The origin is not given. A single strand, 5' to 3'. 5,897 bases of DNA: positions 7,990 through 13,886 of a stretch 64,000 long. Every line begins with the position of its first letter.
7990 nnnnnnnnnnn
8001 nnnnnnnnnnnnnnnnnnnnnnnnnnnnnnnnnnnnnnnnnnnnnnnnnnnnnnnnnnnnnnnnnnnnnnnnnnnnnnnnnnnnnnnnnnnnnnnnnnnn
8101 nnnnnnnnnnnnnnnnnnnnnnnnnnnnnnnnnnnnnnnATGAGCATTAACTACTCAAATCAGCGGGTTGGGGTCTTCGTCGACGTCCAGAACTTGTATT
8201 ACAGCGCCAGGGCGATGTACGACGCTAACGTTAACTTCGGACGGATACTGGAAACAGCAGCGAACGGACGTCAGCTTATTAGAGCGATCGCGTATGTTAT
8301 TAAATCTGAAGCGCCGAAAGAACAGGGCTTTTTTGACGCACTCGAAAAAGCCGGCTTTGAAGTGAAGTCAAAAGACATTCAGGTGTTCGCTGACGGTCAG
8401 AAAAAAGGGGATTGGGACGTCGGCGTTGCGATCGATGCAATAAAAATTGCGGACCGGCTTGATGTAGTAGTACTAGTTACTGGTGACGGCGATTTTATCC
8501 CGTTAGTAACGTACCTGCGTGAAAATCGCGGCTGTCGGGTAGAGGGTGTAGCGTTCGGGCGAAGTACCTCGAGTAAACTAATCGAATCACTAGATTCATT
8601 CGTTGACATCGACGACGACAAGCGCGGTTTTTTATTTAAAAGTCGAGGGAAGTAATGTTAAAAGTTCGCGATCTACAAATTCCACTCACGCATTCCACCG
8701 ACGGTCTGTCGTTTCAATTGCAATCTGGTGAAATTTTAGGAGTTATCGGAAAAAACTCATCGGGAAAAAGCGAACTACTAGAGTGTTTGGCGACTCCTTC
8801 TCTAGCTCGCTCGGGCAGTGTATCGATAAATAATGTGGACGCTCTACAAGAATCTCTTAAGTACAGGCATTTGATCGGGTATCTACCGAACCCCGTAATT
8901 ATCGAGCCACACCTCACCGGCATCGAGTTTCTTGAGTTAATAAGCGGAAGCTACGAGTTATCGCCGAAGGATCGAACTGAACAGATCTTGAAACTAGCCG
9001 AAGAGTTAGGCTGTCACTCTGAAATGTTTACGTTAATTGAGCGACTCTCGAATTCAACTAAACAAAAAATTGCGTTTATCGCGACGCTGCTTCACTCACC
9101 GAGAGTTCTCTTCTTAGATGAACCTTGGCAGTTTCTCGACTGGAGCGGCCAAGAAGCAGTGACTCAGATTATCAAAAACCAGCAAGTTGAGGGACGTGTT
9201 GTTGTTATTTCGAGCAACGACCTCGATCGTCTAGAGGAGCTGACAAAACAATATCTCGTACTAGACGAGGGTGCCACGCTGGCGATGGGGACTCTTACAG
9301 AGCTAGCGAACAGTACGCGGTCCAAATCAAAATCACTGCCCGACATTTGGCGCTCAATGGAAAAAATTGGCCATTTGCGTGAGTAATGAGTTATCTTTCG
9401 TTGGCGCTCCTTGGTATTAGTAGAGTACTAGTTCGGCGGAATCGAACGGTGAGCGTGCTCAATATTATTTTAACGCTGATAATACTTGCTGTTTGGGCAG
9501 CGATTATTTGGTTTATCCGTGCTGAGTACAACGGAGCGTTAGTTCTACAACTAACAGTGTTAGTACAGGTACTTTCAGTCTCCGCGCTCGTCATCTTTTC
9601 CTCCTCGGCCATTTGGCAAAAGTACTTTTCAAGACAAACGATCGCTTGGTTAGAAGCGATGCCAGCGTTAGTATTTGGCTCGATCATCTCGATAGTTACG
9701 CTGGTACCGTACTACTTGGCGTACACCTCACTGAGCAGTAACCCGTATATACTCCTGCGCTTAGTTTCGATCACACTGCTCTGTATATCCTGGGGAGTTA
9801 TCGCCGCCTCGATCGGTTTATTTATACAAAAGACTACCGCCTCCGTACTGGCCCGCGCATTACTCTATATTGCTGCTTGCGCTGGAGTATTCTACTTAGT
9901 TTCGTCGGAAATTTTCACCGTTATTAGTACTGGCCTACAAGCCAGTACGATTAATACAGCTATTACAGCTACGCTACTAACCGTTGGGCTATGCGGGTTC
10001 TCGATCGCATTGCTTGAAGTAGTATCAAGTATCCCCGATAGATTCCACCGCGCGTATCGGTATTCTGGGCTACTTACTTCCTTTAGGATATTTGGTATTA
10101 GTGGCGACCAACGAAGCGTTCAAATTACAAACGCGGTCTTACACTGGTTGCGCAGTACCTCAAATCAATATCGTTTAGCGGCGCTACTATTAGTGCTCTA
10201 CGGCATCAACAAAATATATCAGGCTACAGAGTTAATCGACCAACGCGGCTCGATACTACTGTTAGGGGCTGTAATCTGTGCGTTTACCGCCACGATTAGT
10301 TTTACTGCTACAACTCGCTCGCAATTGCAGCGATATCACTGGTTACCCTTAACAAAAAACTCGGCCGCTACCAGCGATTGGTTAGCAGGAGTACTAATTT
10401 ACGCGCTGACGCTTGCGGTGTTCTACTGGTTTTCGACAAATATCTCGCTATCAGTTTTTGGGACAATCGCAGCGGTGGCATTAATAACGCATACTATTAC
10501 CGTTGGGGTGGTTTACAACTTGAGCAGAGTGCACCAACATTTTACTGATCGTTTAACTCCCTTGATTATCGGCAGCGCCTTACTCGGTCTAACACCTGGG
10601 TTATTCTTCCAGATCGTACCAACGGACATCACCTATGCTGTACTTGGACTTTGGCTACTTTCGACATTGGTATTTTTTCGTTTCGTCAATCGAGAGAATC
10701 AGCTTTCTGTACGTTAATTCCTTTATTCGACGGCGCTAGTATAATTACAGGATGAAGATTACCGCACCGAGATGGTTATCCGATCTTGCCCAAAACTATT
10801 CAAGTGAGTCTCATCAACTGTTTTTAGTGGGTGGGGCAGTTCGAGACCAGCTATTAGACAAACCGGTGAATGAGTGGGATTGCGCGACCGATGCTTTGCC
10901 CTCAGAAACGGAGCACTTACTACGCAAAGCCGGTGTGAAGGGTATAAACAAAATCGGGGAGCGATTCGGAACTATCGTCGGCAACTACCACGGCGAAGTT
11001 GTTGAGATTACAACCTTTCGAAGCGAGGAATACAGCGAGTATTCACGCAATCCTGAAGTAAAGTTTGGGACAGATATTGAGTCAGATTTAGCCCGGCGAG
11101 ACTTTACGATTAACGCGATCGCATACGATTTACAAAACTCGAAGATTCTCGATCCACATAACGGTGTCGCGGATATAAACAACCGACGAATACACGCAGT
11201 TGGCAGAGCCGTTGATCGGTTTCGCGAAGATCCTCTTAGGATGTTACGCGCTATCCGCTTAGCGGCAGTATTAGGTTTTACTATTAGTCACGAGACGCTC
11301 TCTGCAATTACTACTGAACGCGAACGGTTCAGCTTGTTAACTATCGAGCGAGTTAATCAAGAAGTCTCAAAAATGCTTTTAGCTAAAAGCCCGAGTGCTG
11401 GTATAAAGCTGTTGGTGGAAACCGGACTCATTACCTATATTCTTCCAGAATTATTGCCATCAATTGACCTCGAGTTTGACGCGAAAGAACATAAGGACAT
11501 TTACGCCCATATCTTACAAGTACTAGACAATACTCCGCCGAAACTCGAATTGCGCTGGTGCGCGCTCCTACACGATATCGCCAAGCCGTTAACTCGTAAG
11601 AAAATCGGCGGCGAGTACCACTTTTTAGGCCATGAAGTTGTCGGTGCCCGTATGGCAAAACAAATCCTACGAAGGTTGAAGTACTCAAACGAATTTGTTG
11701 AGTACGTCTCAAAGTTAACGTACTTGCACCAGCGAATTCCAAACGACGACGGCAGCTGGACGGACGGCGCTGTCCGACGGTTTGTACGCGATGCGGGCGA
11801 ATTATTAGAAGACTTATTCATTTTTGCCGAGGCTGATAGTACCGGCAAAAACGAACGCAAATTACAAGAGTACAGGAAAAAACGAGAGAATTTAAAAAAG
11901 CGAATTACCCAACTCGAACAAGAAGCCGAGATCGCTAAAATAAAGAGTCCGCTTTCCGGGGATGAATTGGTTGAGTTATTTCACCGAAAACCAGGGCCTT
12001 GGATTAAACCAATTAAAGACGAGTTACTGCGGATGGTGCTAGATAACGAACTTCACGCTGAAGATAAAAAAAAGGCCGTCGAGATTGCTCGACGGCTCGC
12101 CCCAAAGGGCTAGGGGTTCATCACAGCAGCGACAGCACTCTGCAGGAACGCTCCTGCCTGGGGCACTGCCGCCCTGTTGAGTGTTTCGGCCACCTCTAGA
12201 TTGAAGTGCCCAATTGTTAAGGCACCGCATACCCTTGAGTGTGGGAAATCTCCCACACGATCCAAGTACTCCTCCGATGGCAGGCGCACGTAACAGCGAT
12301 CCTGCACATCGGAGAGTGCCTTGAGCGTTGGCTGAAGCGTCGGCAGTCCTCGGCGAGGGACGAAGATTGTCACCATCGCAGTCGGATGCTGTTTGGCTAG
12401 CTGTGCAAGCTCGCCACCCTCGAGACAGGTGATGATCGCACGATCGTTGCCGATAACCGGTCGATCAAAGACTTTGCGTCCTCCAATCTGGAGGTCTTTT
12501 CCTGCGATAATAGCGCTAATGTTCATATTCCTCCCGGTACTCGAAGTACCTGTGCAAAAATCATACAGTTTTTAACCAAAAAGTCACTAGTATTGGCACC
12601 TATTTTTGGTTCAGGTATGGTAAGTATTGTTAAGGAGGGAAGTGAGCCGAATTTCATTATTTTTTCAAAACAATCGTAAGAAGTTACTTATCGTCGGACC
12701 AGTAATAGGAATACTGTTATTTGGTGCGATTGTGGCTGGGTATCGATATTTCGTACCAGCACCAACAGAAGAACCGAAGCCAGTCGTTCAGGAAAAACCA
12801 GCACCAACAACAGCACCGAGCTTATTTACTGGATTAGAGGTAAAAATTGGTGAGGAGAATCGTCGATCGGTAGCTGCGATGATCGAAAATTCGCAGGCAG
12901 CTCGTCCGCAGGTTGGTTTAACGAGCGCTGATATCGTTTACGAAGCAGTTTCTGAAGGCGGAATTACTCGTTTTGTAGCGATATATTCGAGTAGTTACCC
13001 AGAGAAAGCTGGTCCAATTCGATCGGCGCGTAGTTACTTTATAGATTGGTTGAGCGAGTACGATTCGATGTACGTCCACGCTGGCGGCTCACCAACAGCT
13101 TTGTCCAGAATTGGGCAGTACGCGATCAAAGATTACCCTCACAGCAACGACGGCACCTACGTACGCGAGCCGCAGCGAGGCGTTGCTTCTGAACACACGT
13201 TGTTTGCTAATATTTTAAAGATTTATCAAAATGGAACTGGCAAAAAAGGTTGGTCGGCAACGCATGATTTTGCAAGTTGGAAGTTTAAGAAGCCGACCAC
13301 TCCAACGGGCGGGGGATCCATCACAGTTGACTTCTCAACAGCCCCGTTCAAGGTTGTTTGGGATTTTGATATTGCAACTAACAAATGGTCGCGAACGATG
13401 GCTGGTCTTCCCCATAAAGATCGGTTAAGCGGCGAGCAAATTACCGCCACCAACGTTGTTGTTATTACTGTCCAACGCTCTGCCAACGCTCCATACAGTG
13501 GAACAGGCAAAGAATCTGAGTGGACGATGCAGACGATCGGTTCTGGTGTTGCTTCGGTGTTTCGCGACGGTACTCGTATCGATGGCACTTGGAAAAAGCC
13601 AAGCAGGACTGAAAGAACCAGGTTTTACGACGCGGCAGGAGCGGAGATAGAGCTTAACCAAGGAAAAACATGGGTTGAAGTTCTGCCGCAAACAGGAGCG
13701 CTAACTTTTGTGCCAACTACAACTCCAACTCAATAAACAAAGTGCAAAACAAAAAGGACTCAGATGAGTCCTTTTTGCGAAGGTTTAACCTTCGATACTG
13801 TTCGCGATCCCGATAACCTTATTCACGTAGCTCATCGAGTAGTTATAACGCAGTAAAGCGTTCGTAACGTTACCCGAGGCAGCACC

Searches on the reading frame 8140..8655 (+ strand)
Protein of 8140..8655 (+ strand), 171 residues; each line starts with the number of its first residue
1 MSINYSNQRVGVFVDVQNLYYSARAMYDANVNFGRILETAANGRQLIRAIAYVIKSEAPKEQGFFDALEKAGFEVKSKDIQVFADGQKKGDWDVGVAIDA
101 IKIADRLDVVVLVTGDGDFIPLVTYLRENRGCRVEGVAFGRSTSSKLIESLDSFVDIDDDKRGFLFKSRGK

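Call 38: search_protein_families(library=pfam, proteins=[window:8140-8655:+], max_evalue=0.001)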
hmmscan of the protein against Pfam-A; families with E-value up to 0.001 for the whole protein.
window:8140-8655:+ (171 aa): 1 family
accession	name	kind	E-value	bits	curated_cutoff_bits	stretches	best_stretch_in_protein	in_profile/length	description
PF01936.24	NYN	-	3e-37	128.8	24.2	1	9-158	1-145/145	NYN domain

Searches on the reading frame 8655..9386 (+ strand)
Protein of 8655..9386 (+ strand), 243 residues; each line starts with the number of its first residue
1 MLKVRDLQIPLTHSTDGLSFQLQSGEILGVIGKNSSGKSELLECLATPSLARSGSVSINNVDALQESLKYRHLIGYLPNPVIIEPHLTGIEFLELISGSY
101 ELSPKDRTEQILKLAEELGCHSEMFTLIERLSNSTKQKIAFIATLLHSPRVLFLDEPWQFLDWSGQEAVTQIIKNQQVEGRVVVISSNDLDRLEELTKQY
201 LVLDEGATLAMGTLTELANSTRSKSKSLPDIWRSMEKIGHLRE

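Call 38: search_protein_families(library=pfam, proteins=[window:8655-9386:+], max_evalue=0.001)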
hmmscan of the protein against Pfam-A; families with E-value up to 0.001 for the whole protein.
window:8655-9386:+ (243 aa): 2 families
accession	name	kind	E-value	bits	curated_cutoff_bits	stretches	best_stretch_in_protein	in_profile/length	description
PF00005.33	ABC_tran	-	2.4e-19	70.8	25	1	16-158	2-136/137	ABC transporter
PF13304.12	AAA_21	-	7.5e-07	29.9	27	0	28-46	2-20/304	AAA domain, putative AbiEii toxin, Type IV TA system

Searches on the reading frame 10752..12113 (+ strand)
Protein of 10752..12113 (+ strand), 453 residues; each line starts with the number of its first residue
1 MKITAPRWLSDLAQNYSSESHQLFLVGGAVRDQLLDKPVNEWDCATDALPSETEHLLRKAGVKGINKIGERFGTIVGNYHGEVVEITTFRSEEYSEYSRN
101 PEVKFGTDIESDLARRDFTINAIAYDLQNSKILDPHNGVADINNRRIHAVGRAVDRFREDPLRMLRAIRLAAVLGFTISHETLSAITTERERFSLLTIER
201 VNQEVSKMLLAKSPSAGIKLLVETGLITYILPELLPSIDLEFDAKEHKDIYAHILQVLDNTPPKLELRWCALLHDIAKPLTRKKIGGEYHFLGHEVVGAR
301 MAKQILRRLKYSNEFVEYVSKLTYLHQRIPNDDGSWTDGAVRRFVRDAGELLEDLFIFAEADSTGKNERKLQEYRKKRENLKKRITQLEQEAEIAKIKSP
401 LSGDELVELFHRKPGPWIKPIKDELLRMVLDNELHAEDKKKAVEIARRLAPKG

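Call 38: search_protein_families(library=pfam, proteins=[window:10752-12113:+], max_evalue=0.001)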
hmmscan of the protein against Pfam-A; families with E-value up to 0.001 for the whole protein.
window:10752-12113:+ (453 aa): 4 families
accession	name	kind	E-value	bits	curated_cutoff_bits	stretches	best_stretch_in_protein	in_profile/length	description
PF01743.26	PolyA_pol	-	2.5e-34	118.7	23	1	23-147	1-125/126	Poly A polymerase head domain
PF12627.12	PolyA_pol_RNAbd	-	9.7e-15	54.5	22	1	175-234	1-60/64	Probable RNA and SrmB- binding site of polymerase A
PF01966.28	HD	-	4.7e-10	40.2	22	1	264-363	24-112/116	HD domain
PF13735.12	tRNA_NucTran2_2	-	3.4e-09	37.3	27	1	301-438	23-142/149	tRNA nucleotidyltransferase domain 2 putative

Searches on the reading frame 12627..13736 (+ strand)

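Call 39: search_protein_families(library=pfam, proteins=[window:12627-13736:+], max_evalue=0.001)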
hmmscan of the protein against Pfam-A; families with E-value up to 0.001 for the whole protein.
window:12627-13736:+ (369 aa): 2 families
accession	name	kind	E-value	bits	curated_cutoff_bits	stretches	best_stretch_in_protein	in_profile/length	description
PF11258.13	DUF3048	-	9.8e-41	139.8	25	1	67-202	1-141/148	Protein of unknown function (DUF3048) N-terminal domain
PF17479.7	DUF3048_C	-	5e-27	95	25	1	232-350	1-114/114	Protein of unknown function (DUF3048) C-terminal domain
